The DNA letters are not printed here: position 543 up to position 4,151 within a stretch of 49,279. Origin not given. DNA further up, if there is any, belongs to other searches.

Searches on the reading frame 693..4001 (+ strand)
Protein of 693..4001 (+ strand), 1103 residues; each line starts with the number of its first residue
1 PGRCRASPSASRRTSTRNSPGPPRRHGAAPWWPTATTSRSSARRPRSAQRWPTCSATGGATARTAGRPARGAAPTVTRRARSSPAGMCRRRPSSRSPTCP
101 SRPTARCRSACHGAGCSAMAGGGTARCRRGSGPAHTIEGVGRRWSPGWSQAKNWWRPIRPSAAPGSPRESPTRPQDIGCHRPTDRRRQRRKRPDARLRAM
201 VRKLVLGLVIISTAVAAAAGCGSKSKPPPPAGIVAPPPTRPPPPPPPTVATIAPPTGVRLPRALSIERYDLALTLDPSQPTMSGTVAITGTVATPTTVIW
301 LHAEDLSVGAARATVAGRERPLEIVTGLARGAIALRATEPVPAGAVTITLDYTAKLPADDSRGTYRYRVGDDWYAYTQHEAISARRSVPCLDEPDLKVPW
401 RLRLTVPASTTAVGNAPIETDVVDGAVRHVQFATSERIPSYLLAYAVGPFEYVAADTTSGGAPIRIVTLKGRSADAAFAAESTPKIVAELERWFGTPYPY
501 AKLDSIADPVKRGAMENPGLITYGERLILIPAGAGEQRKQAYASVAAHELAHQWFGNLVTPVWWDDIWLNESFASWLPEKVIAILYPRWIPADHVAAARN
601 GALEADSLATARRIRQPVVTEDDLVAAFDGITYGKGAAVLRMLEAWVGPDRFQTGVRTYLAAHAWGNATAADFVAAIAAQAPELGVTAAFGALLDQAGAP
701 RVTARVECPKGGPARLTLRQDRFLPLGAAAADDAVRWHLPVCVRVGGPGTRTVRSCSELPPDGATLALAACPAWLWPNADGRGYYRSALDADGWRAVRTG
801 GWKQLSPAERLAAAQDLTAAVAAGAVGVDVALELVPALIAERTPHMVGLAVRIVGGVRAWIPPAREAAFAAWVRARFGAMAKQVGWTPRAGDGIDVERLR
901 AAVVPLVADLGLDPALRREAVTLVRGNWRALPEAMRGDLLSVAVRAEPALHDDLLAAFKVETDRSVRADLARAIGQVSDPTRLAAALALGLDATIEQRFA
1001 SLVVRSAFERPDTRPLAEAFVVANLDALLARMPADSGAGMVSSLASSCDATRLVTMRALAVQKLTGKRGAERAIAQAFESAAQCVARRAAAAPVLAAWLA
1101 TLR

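Call 67: search_protein_families(library=pfam, proteins=[window:693-4001:+], max_evalue=0.0001)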
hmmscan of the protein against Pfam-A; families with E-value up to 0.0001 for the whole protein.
window:693-4001:+ (1103 aa): 3 families
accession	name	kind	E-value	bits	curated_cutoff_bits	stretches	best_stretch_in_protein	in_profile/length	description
PF01433.26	Peptidase_M1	-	5.7e-57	193.2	27.7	1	478-679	1-205/218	Peptidase family M1 domain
PF11838.14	ERAP1_C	-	6.3e-35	121.5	38.2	1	774-1081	1-316/318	ERAP1-like C-terminal domain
PF17900.6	Peptidase_M1_N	-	1.5e-28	100.6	25.8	1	267-442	3-186/186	Peptidase M1 N-terminal domain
